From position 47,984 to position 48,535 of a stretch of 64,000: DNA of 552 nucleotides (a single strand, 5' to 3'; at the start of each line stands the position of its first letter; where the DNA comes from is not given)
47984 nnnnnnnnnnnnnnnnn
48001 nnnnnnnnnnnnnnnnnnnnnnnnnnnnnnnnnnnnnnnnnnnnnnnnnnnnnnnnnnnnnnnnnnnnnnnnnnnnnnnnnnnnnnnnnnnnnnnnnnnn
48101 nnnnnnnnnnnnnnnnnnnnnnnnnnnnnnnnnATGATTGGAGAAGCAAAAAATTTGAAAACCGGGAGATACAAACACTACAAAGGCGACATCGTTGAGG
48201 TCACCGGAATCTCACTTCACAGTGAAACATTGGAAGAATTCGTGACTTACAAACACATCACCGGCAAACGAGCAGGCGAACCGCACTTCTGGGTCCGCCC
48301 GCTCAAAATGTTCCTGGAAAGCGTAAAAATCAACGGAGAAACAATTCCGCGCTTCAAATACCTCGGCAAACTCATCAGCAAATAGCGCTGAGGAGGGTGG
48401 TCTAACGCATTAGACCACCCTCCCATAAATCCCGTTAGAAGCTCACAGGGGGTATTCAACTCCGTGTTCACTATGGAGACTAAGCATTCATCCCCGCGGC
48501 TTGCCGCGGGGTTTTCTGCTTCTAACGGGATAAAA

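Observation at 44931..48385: Second nucleotide-metabolising cluster: HD hydrolase, three tandem NUDIX genes (one MTH1-like), a HIGH-motif cytidylyltransferase, a CYTH paralog and DUF1653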

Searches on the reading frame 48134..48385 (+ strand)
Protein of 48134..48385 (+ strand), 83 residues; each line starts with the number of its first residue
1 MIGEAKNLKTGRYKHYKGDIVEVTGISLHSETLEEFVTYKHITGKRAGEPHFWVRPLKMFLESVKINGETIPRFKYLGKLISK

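Call 3: search_protein_families(library=pfam, proteins=[window:48134-48385:+], max_evalue=0.01)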
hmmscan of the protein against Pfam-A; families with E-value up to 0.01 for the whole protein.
window:48134-48385:+ (83 aa): 1 family
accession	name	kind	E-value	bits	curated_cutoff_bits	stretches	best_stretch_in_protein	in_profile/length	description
PF07866.17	DUF1653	-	2.3e-21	76.3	23.5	1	11-75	1-61/62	Protein of unknown function (DUF1653)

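Call 4: search_protein_families(library=ncbifam, proteins=[window:48134-48385:+], max_evalue=0.01)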
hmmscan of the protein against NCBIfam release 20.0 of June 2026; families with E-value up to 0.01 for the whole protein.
window:48134-48385:+ (83 aa): 0 families

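Call 20: search_solved_structures(query=window:48134-48385:+, max_evalue=1, show_alignments=1)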
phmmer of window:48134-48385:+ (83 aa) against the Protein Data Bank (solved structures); distinct sequences matched with E-value up to 1: 1.
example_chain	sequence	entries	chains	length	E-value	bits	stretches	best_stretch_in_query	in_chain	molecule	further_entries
3be3_A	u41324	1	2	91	4.9e-06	30.2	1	7-80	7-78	Uncharacterized protein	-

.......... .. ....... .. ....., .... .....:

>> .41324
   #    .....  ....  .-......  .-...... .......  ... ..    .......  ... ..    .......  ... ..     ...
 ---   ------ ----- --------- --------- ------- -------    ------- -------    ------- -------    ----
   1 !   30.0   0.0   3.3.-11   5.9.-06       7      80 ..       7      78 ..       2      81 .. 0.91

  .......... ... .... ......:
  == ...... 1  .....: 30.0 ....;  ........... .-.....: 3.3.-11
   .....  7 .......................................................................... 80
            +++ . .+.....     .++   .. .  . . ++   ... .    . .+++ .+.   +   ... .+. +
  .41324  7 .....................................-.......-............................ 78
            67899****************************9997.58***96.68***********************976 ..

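Call 53: search_protein_representatives(protein=window:48134-48385:+)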
Query: 83 residues. Proteins with E-value up to 0.001 (for the whole library): 3000; up to 1e-10: 306; up to 1e-30: 0. The best 150 are listed.
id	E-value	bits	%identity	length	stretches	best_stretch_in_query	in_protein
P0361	2.3e-23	98.2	67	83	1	8-71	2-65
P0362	8.2e-23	96.5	40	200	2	10-76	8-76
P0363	1.2e-21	92.8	59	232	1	7-79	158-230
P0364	1.5e-21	92.4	65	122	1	7-69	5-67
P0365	2.1e-21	92.0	64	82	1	4-79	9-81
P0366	9.0e-20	86.8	47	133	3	31-79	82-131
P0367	9.5e-19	83.5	66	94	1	8-65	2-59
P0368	7.7e-18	80.6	54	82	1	4-77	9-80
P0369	8.4e-18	80.5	65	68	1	22-78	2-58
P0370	2.5e-17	79.0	54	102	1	6-79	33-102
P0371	8.4e-17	77.3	57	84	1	3-76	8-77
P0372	1.1e-16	76.9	36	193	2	5-79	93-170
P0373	2.8e-16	75.7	47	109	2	6-76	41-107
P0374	3.1e-16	75.5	53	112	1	4-80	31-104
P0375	3.9e-16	75.2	47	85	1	7-76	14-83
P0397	1.3e-14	70.4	51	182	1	7-78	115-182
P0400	2.1e-14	69.7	46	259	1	8-77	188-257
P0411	7.1e-14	68.0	54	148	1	8-78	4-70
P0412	8.2e-14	67.8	52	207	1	8-75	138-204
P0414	9.1e-14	67.7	48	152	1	8-75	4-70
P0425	2.3e-13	66.4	51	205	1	8-79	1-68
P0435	3.7e-13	65.7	46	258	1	6-78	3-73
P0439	4.5e-13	65.5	48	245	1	7-78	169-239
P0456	9.4e-13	64.4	47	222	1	6-81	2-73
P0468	1.6e-12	63.7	55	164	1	8-79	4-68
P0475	2.0e-12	63.4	52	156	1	7-76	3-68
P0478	2.1e-12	63.3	49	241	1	7-78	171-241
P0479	2.1e-12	63.3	52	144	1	10-78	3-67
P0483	2.4e-12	63.1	48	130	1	5-79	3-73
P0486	2.5e-12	63.1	47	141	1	7-79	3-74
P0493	2.8e-12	62.9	49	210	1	6-76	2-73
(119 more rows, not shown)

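Call 54: search_protein_families(library=pfam, proteins=[P0363, P0400, P0412, P0439, P0478, P0397, P0425, P0435, P0456, P0493], max_evalue=0.01)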
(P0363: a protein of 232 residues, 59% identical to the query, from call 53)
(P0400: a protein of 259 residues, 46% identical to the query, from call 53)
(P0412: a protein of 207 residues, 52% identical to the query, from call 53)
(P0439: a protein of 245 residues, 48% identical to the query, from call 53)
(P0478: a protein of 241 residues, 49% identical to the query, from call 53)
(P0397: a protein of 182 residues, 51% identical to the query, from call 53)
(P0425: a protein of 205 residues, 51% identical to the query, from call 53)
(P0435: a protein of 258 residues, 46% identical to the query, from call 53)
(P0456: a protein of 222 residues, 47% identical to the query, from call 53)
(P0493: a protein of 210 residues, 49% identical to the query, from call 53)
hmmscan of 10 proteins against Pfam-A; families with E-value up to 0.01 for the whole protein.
P0363 (232 aa): 2 families
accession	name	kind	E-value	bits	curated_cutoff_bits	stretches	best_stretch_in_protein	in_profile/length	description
PF07866.17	DUF1653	-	1.2e-21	77.3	23.5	1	163-226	2-61/62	Protein of unknown function (DUF1653)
PF00293.34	NUDIX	-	3.6e-12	46.9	21.1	1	23-141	5-126/134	NUDIX domain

P0400 (259 aa): 7 families
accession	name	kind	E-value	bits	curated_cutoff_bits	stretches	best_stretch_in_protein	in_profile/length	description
PF07866.17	DUF1653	-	1.2e-25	90.1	23.5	1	191-255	1-61/62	Protein of unknown function (DUF1653)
PF13238.12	AAA_18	-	3.6e-09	37.6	29.4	1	3-129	1-117/128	AAA domain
PF13207.12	AAA_17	-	3e-05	24.7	27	1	10-128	5-128/136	AAA domain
PF01121.26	CoaE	-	0.00017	21.8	27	1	1-48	1-48/180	Dephospho-CoA kinase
PF02224.24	Cytidylate_kin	-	0.00038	20.7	26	0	89-152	120-181/211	Cytidylate kinase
PF21448.3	DNMK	-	0.0019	18.2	27.1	0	2-45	2-46/232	Deoxynucleotide monophosphate kinase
PF04275.20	P-mevalo_kinase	-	0.0037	17.6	33.8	0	43-101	53-112/114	Phosphomevalonate kinase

P0412 (207 aa): 2 families
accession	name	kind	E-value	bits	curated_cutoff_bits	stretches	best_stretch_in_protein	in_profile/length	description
PF07866.17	DUF1653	-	4e-24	85.2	23.5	1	141-204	1-61/62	Protein of unknown function (DUF1653)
PF04447.17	dATP-dGTP_PPHyd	-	0.0028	18.3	23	1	37-93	19-72/97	dATP/dGTP pyrophosphohydrolase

P0439 (245 aa): 2 families
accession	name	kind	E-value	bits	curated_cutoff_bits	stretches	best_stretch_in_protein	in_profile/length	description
PF07866.17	DUF1653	-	5.7e-21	75.1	23.5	1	173-236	1-61/62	Protein of unknown function (DUF1653)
PF00293.34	NUDIX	-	2e-16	60.7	21.1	1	8-114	8-122/134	NUDIX domain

P0478 (241 aa): 2 families
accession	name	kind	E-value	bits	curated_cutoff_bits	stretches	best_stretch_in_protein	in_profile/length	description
PF04306.18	DUF456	-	8.1e-30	104.3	29.4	1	21-151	1-133/139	Protein of unknown function (DUF456)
PF07866.17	DUF1653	-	3.8e-20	72.5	23.5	1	175-238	1-61/62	Protein of unknown function (DUF1653)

P0397 (182 aa): 1 family
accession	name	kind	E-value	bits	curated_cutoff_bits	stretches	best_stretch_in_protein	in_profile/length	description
PF07866.17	DUF1653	-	7.6e-31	106.7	23.5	1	119-179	1-61/62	Protein of unknown function (DUF1653)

P0425 (205 aa): 3 families
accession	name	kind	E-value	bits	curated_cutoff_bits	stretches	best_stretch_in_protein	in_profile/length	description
PF07866.17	DUF1653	-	8.5e-26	90.5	23.5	1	4-64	1-61/62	Protein of unknown function (DUF1653)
PF00293.34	NUDIX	-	3.6e-18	66.3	21.1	1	78-184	8-119/134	NUDIX domain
PF14815.12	NUDIX_4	-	0.00015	22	35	1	100-183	26-100/113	NUDIX domain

P0435 (258 aa): 3 families
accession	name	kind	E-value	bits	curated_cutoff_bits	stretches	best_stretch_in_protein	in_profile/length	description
PF01025.24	GrpE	-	2.3e-30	105.9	25.8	1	94-258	5-165/165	GrpE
PF07866.17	DUF1653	-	2.2e-20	73.2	23.5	1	9-70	2-61/62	Protein of unknown function (DUF1653)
PF16454.10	PI3K_P85_iSH2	-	0.0053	16.8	31.5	1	50-139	38-127/161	Phosphatidylinositol 3-kinase regulatory subunit P85 inter-SH2 domain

P0456 (222 aa): 5 families
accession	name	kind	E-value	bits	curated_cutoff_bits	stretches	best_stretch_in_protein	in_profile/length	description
PF07866.17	DUF1653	-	3e-30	104.8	23.5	1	7-67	1-61/62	Protein of unknown function (DUF1653)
PF00583.31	Acetyltransf_1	-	1.1e-11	45.4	20.7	1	122-200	34-116/116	Acetyltransferase (GNAT) family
PF13508.13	Acetyltransf_7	-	6.4e-11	42.9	27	1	124-201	7-83/84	Acetyltransferase (GNAT) domain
PF13673.13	Acetyltransf_10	-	2.7e-08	34.3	23.6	1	120-201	29-108/128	Acetyltransferase (GNAT) domain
PF13420.13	Acetyltransf_4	-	0.00034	21.1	24.3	1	130-217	58-151/155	Acetyltransferase (GNAT) domain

P0493 (210 aa): 3 families
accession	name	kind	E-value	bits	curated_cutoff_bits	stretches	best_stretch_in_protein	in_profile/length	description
PF00293.34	NUDIX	-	1.3e-26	93.7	21.1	1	81-196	2-124/134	NUDIX domain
PF07866.17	DUF1653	-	1.5e-25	89.8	23.5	1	7-72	1-61/62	Protein of unknown function (DUF1653)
PF14815.12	NUDIX_4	-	1.5e-07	31.6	35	1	85-193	2-100/113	NUDIX domain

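Call 67: search_protein_families(library=padloc, proteins=[window:48134-48385:+], max_evalue=0.01)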
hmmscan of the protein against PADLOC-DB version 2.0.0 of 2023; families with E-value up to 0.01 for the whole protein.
window:48134-48385:+ (83 aa): 0 families

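Call 71: predict_structure(alignment_id=A7)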
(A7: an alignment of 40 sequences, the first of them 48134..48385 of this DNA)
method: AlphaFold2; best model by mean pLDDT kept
length: 83 residues; sequences in the alignment: 40
mean_pLDDT: 92.1   pTM: 0.80
mean pLDDT of the five models: 92.1, 92.0, 92.0, 91.9, 91.7
residues with pLDDT >= 90: 72; 70-90: 6; 50-70: 2; < 50: 3
segments of 3 or more residues with pLDDT < 50: none
pLDDT, mean of each block of 10 residues (from residue 1): 76 97 96 96 94 96 97 95 61
secondary structure, 60 per line:
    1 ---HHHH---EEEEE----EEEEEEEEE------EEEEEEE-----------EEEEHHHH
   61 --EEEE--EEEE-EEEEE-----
elements in order: H4-7 E11-15 E20-28 E35-41 E53-56 H57-60 E63-66 E69-72 E74-78

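Call 75: fold_search(model_id=the predicted structure, library=pdb)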
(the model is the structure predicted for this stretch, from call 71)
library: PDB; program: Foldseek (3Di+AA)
matches with E <= 10: 303; with E <= 0.001: 2
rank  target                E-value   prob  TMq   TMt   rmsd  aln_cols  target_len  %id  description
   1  3be3_B                6.9e-06  1.00  0.80  0.85   3.3        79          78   33  Crystal structure of a protein belonging to pfam DUF1653 from Bordetella bronchiseptica (released 2007-11-27)
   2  3be3_A                7.3e-06  1.00  0.78  0.84   3.4        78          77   33  Crystal structure of a protein belonging to pfam DUF1653 from Bordetella bronchiseptica (released 2007-11-27)
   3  2eyq_A                4.8e-01  0.47  0.40  0.04   9.2        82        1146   13  Crystal structure of Escherichia coli transcription-repair coupling factor (released 2006-02-28)
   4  1iz6_C                6.0e-01  0.51  0.35  0.25   4.0        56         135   18  Crystal Structure of Translation Initiation Factor 5A from Pyrococcus Horikoshii (released 2003-01-28)
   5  5ycq                  8.4e-01  0.69  0.41  0.43   3.3        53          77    9  Unique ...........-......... Factor for the AAA+ Lon Protease (released 2018-04-11)
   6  5wxk_B                8.4e-01  0.33  0.36  0.42   3.8        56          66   16  EarP bound with domain I of EF-P (released 2018-02-28)
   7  7pub_DA               9.9e-01  0.66  0.40  0.03   3.8        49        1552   16  Late assembly intermediate of the Trypanosoma brucei mitoribosomal small subunit (released 2022-05-04)
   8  2coy_MODEL_1_A        9.9e-01  0.44  0.39  0.31   7.3        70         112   16  Solution structure of the CAP-Gly domain in human Dynactin 1 (released 2005-11-19)
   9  7r81_K1               1.2e+00  0.25  0.32  0.16   7.6        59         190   10  Structure of the translating Neurospora crassa ribosome arrested by cycloheximide (released 2021-12-01)
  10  6q84_C                1.2e+00  0.21  0.31  0.22   4.3        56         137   14  Crystal structure of RanGTP-Pdr6-eIF5A export complex (released 2019-05-01)
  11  3hks_A                1.2e+00  0.16  0.30  0.20   7.3        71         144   11  Crystal structure of eukaryotic translation initiation factor eIF-5A2 from Arabidopsis thaliana (released 2009-09-29)
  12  6d0t_B                1.2e+00  0.07  0.22  0.19   5.5        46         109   15  De novo design of a fluorescence-activating beta barrel - BB1 (released 2018-09-19)
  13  6zn8_F                1.3e+00  0.63  0.44  0.55   3.1        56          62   12  Crystal structure of the H. influenzae VapXD toxin-antitoxin complex (released 2020-11-04)
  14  1bkb                  1.3e+00  0.23  0.33  0.24   4.3        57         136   19  INITIATION FACTOR 5A FROM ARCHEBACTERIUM PYROBACULUM AEROPHILUM (released 1998-11-04)
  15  6aso_H                1.4e+00  0.21  0.31  0.31   5.7        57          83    9  Structure of yeast U6 snRNP with 3'-phosphate terminated U6 RNA (released 2018-05-09)
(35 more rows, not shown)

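Call 80: search_protein_families(library=pfam, proteins=[P0411, P0414, P0468, P0475, P0479, P0486, P0483], max_evalue=0.01)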
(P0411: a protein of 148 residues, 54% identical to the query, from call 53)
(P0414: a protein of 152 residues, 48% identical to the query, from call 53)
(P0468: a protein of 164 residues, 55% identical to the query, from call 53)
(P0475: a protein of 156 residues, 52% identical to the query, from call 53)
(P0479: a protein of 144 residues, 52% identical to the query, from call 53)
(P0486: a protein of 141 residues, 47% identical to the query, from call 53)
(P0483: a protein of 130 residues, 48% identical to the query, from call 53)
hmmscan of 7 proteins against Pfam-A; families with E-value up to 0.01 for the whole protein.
P0411 (148 aa): 1 family
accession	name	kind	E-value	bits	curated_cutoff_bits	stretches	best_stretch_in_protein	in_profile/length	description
PF07866.17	DUF1653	-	1.8e-29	102.3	23.5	1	7-67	1-61/62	Protein of unknown function (DUF1653)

P0414 (152 aa): 2 families
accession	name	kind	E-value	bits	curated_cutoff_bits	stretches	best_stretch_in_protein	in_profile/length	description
PF07866.17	DUF1653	-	7.7e-19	68.3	23.5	1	7-68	1-59/62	Protein of unknown function (DUF1653)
PF00478.31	IMPDH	-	3.4e-14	53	25.6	1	58-150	249-345/345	IMP dehydrogenase / GMP reductase domain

P0468 (164 aa): 1 family
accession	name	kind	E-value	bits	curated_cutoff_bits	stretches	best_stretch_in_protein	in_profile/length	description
PF07866.17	DUF1653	-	9.7e-22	77.5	23.5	1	8-64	2-61/62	Protein of unknown function (DUF1653)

P0475 (156 aa): 1 family
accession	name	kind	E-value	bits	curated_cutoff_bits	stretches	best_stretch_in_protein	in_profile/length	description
PF07866.17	DUF1653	-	1.9e-29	102.3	23.5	1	7-67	1-61/62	Protein of unknown function (DUF1653)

P0479 (144 aa): 2 families
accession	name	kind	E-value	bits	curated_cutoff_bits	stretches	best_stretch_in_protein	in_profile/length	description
PF07866.17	DUF1653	-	7.7e-31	106.7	23.5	1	4-64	1-61/62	Protein of unknown function (DUF1653)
PF00300.27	His_Phos_1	-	2.6e-15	57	21.7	1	80-139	6-65/194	Histidine phosphatase superfamily (branch 1)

P0486 (141 aa): 1 family
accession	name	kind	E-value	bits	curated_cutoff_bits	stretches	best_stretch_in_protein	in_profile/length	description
PF07866.17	DUF1653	-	2.1e-23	82.9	23.5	1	7-70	1-61/62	Protein of unknown function (DUF1653)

P0483 (130 aa): 1 family
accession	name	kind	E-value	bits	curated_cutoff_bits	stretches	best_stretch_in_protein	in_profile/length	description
PF07866.17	DUF1653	-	1.2e-28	99.7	23.5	1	9-69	1-61/62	Protein of unknown function (DUF1653)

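Call 93: find_encoding_contigs(protein=P0363, flank=5000, max_places=2)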
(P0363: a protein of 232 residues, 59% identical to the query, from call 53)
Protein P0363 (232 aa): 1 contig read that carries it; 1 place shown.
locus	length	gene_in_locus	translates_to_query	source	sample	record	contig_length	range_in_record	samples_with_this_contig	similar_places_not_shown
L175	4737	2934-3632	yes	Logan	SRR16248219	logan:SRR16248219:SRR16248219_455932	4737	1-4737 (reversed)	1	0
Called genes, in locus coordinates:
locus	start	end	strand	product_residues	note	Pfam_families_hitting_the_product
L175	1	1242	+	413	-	?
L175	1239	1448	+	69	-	PF09962:DUF2196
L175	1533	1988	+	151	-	PF00293:NUDIX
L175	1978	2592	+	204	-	PF00293:NUDIX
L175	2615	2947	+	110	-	-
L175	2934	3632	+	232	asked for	PF00293:NUDIX, PF07866:DUF1653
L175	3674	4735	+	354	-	?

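Call 99: search_dna_similar(query=window:48134-48382:+, collection=phages, mode=protein, max_evalue=0.001, max_rows=25)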
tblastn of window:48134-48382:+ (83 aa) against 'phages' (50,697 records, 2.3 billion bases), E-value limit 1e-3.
Records with a match: 30; places in all: 30; records where one place covers at least 80% of the query: 12.
Best place of each record, by identity: <60% 30.
By first word of the organism name: Bacillus 15; Bacteriophage 11; Acinetobacter 2; Vibrio 1; Microcoleus 1.
By host as written in the record: - 14; Bacillus subtilis BEST7003 6; Bacillus subtilis subsp. natto 2; Bacillus subtilis 2; Bacillus subtilis subsp. subtilis str. 168 2; Vibrio alginolyticus 1; Bacillus subtilis Delta6 1; Bacillus subtilis str. 168 1; and 1 more.
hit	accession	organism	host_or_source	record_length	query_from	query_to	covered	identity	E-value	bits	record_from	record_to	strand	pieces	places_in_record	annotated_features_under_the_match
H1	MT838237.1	Bacteriophage sp.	human fecal samples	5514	5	79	90%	42.7%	2e-12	66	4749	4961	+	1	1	record has no annotation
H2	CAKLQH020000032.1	Acinetobacter phage MD-2021a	not known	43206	3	77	90%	42.1%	2e-11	63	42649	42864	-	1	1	Uncharacterized protein conserved in bacteria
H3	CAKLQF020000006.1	Acinetobacter phage MD-2021a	not known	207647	3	77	90%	42.1%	2e-11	63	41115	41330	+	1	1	Uncharacterized protein conserved in bacteria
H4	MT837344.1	Bacteriophage sp.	human fecal samples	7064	7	74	82%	45.6%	7e-14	70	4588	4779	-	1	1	record has no annotation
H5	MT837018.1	Bacteriophage sp.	human fecal samples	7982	7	79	88%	41.1%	2e-11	63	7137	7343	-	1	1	record has no annotation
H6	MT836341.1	Bacteriophage sp.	human fecal samples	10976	8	74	81%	44.8%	1e-9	58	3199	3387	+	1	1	record has no annotation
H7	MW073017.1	Vibrio phage Va2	Vibrio alginolyticus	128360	5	79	90%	38.7%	2e-6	49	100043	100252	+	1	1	DUF1653 domain-containing protein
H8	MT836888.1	Bacteriophage sp.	human fecal samples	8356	6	72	81%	41.2%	4e-6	48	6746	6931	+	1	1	record has no annotation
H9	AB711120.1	Bacillus phage PM1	Bacillus subtilis subsp. natto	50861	12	74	76%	42.9%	1e-7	52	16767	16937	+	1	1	hypothetical protein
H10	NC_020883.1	Bacillus phage PM1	Bacillus subtilis subsp. natto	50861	12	74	76%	42.9%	1e-7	52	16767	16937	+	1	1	hypothetical protein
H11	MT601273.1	Bacillus phage vB_BsuS-Goe12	Bacillus subtilis Delta6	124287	12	74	76%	42.9%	2e-7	51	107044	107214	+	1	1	none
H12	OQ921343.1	Bacillus phage SPbetaL3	Bacillus subtilis BEST7003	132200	12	74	76%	42.9%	2e-7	51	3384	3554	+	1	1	none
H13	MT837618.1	Bacteriophage sp.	human fecal samples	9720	6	78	88%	37.0%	3e-9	57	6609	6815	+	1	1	record has no annotation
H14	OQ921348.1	Bacillus phage SPbetaL8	Bacillus subtilis BEST7003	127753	13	74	75%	43.5%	2e-6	49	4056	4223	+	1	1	none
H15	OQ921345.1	Bacillus phage SPbetaL5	Bacillus subtilis BEST7003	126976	4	74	86%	36.6%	4e-7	51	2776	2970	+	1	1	none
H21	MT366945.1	Bacillus phage phi3Ts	Bacillus subtilis subsp. subtilis str. ...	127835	13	74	75%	38.7%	2e-6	49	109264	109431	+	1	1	protein of unknown function DUF1653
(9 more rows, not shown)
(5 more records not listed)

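Call 100: get_annotated_region(hit=H21, flank=3500)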
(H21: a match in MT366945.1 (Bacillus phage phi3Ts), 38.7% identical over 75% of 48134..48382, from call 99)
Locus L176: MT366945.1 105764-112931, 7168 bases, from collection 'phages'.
description: Bacillus phage phi3Ts, complete genome.
organism: Bacillus phage phi3Ts (NCBI taxid 2735535)
taxonomy: Viruses; Duplodnaviria; Heunggongvirae; Uroviricota; Caudoviricetes; Spbetavirus
host: Bacillus subtilis subsp. subtilis str. 168; source: experimental evolution under sporulation selection regime; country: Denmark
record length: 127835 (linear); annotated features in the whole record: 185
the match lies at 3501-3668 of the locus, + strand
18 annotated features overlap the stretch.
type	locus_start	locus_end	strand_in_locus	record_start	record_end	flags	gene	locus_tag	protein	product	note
CDS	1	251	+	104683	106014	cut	-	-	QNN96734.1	DNA-cytosine methyltransferase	similar to SP beta DNA-cytosine methyltransferase MtbP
CDS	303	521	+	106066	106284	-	-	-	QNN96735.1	hypothetical protein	-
CDS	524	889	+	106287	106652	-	-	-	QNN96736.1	hypothetical protein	similar to SP beta hypothetical protein YorW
CDS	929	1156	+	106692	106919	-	-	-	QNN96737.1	hypothetical protein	similar to SP beta hypothetical protein YorX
CDS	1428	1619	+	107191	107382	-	-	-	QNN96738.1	hypothetical protein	-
CDS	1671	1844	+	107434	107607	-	-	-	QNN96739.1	hypothetical protein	-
CDS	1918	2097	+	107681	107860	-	-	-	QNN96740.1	hypothetical protein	-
CDS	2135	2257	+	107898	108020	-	-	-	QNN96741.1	hypothetical protein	-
CDS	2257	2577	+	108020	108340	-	-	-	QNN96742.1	hypothetical protein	-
CDS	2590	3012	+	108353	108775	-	-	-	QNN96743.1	hypothetical protein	-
CDS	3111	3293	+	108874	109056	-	-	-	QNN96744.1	hypothetical protein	-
CDS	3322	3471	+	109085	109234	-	-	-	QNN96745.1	hypothetical protein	-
CDS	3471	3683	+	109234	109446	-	-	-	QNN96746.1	protein of unknown function DUF1653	-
CDS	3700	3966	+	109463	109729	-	-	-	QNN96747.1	hypothetical protein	-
CDS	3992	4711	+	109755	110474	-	-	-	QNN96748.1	hypothetical protein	-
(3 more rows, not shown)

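Call 101: get_annotated_region(hit=H7, flank=3500)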
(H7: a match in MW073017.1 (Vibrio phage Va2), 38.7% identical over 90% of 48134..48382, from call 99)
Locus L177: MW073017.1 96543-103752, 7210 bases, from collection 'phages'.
description: Vibrio phage Va2, complete genome.
organism: Vibrio phage Va2 (NCBI taxid 2783668)
taxonomy: Viruses; Duplodnaviria; Heunggongvirae; Uroviricota; Caudoviricetes
host: Vibrio alginolyticus; source: aquaculture water; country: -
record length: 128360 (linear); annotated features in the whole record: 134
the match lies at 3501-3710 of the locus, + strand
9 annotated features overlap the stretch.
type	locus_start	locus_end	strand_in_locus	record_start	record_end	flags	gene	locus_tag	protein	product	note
CDS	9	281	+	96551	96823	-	-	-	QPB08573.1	hypothetical protein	-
CDS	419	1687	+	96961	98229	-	-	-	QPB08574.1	hypothetical protein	-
CDS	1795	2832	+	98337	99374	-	-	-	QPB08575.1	PIN domain-like protein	-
CDS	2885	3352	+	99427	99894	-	-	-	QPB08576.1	hypothetical protein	-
CDS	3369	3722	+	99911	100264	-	-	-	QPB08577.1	DUF1653 domain-containing protein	-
CDS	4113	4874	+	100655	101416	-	-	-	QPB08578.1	hypothetical protein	-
CDS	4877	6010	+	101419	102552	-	-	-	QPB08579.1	hypothetical protein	-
CDS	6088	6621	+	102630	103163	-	-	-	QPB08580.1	hypothetical protein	-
CDS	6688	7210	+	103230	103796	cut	-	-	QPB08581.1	deoxyuridine 5'-triphosphate nucleotidohydrolase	-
